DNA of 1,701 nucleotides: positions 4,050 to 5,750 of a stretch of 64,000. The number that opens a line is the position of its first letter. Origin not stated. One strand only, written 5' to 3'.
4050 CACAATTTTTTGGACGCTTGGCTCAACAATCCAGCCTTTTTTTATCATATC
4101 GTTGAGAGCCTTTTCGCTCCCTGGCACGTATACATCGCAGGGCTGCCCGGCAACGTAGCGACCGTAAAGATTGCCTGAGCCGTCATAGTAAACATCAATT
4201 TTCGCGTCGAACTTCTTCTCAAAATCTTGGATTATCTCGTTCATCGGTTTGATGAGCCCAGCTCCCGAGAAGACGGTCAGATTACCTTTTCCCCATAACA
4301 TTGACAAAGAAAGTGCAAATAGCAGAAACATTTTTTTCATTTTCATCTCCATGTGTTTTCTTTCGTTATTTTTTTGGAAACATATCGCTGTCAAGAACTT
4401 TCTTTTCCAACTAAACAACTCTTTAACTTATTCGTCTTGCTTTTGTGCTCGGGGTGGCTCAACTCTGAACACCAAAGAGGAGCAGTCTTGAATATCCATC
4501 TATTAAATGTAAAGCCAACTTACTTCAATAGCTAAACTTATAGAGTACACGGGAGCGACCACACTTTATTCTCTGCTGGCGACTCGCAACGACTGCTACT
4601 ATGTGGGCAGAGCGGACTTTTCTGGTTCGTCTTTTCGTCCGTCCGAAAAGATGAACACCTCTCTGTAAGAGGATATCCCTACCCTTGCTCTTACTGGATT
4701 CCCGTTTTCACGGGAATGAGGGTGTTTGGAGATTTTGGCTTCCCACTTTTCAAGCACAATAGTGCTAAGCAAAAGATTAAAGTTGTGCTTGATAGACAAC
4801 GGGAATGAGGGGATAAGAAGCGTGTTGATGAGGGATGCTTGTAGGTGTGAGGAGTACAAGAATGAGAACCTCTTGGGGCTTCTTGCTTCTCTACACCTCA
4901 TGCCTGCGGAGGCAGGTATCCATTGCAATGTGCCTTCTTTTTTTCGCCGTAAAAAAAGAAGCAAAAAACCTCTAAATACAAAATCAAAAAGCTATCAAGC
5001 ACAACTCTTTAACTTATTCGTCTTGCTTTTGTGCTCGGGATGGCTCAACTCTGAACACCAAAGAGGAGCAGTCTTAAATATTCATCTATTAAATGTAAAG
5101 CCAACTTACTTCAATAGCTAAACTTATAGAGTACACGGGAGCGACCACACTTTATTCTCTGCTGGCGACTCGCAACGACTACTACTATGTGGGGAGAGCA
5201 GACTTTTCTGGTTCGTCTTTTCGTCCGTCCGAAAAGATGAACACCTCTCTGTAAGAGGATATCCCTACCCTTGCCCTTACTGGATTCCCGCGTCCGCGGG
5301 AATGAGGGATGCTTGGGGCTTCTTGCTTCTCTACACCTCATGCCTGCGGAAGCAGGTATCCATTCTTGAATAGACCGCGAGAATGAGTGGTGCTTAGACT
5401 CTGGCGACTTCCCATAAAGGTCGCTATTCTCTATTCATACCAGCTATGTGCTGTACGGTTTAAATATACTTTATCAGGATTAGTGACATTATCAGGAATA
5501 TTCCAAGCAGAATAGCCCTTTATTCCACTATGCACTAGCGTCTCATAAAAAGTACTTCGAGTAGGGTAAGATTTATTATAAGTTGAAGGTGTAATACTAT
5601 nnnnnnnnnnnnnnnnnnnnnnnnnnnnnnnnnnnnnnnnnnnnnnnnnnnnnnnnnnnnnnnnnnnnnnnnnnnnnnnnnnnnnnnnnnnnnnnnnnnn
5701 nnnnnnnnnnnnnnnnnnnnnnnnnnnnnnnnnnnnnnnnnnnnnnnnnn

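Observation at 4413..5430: Tandemly duplicated roughly 330-bp non-coding element between the modABC-like operon and the GLUG giant gene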

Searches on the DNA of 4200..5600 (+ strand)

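Call 5: search_rna_families(source=window, start=4200, end=5600, threshold=evalue, max_evalue=10, show_alignments=3)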
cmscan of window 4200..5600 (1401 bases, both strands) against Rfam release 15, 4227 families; matches with E-value up to 10: 8.
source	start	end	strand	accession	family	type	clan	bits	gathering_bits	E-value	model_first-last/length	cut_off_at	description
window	4274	4367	-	RF01226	snoZ5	Gene; snRNA; snoRNA; CD-box;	CL00045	19.8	60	2.4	1-113/113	no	Small nucleolar RNA Z5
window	5415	5513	-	RF01402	STnc150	Gene; sRNA;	-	17.4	60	0.48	1-267/267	no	STnc150 Hfq binding RNA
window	4892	5065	+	RF01971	RMST_10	Gene; lncRNA;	-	17.2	55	5.7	1-154/154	no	Rhabdomyosarcoma 2 associated transcript conserved region 10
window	5004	5090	+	RF00814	mir-316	Gene; miRNA;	-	17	80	4.7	1-91/91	no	mir-316 microRNA precursor family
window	5462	5531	-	RF00042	CopA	Gene; antisense;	-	16.8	60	7.4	1-92/92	no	CopA-like RNA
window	4272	4367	+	RF00149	snoZ103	Gene; snRNA; snoRNA; CD-box;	-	16.7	44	6.3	1-100/100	no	Small nucleolar RNA Z103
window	4818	4886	-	RF01116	Yfr1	Gene; sRNA;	-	16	38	3.6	1-59/59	no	Cyanobacterial functional RNA 1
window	4929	4971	-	RF02060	STnc410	Gene; sRNA;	-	13.1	50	7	1-158/158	no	Enterobacterial sRNA STnc410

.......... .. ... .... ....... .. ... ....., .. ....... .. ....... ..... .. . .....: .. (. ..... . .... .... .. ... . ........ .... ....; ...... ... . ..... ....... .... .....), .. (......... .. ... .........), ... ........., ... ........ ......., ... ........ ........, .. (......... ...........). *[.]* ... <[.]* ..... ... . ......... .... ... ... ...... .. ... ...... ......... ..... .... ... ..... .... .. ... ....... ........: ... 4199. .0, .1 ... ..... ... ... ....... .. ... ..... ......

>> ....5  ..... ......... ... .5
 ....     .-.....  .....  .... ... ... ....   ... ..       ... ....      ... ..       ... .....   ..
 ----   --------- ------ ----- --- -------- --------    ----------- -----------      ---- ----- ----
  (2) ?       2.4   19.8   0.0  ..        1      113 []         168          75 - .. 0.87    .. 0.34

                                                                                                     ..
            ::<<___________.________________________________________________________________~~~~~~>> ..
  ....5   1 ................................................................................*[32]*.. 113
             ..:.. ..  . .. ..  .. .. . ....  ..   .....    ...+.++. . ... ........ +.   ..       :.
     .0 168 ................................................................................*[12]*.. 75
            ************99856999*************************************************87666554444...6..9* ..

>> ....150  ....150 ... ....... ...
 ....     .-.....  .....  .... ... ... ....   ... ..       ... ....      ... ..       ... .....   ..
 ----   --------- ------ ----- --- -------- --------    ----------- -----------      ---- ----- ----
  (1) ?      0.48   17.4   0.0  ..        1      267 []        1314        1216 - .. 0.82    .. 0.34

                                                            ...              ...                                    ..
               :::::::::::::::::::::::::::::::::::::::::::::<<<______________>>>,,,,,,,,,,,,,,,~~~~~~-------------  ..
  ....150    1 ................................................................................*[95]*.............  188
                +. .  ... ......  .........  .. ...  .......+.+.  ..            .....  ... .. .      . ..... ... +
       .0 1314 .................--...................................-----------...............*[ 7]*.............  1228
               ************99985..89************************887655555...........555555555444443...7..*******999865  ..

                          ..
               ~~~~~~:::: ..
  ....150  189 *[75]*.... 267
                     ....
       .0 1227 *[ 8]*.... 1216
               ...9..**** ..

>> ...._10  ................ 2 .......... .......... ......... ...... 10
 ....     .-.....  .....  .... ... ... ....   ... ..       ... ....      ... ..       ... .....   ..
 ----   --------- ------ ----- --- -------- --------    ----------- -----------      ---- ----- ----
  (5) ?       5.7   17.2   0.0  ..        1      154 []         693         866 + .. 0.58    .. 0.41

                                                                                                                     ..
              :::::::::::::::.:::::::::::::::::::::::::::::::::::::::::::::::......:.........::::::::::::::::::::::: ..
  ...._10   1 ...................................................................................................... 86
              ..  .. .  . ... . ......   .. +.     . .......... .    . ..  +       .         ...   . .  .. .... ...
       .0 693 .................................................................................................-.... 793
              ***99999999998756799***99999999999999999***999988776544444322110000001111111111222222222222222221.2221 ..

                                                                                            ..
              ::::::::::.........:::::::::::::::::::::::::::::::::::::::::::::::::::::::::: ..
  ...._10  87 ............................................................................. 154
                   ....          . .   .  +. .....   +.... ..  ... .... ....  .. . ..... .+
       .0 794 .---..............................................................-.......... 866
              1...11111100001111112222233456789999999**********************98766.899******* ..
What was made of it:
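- Tried and rejected: I dismissed it because no RNase P model matches (call 5).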

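Call 21: search_dna_similar(query=window:4990-5440:+, collection=phages, mode=distant, max_evalue=0.01)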
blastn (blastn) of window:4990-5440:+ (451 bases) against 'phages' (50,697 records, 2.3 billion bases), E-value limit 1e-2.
Records with a match: 1; places in all: 1; records where one place covers at least 80% of the query: 0.
Best place of each record, by identity: 90-95% 1.
By first word of the organism name: Microcystis 1.
By host as written in the record: Microcystis sp. SG03 1.
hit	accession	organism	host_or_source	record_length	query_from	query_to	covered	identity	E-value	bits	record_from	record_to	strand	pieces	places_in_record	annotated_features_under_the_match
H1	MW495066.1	Microcystis phage MaAM05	Microcystis sp. SG03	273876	290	320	7%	93.5%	3e-3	48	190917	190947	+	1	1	hypothetical protein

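Call 22: search_dna_similar(query=window:4990-5440:+, collection=plasmids, mode=distant, max_evalue=0.01)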
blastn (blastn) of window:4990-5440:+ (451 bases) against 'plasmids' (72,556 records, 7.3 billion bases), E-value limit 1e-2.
Records with a match: 2; places in all: 2; records where one place covers at least 80% of the query: 0.
Best place of each record, by identity: 80-90% 2.
By first word of the organism name: Neisseria 2.
By predicted mobility (MOB-suite, as given by PLSDB): non-mobilizable 2.
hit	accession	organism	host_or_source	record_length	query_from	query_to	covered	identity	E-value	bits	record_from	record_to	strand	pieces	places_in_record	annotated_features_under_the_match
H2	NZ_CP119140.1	Neisseria gonorrhoeae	Homo sapiens,whole organism,blood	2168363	292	339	11%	85.7%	1e-2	48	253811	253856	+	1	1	none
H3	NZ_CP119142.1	Neisseria gonorrhoeae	Homo sapiens,whole organism,synovial ...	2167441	292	339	11%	85.7%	1e-2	48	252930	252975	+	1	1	none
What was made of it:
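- Tried and rejected: blastn against the phage and plasmid collections: only 31-48-nt chance matches (calls 21, 22).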

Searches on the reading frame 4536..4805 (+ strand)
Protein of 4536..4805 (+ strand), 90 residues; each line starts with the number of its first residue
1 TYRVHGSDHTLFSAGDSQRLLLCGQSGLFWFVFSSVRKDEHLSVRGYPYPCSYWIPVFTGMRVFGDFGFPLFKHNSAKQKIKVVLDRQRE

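Call 59: search_protein_families(library=pfam, max_evalue=1, proteins=[window:4536-4805:+])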
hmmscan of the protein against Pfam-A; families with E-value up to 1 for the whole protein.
seq(90 aa): 1 family
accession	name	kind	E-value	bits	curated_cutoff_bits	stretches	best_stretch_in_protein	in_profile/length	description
PF19395.4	DUF5970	-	0.23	12.6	25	0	22-38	36-52/77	Family of unknown function (DUF5970)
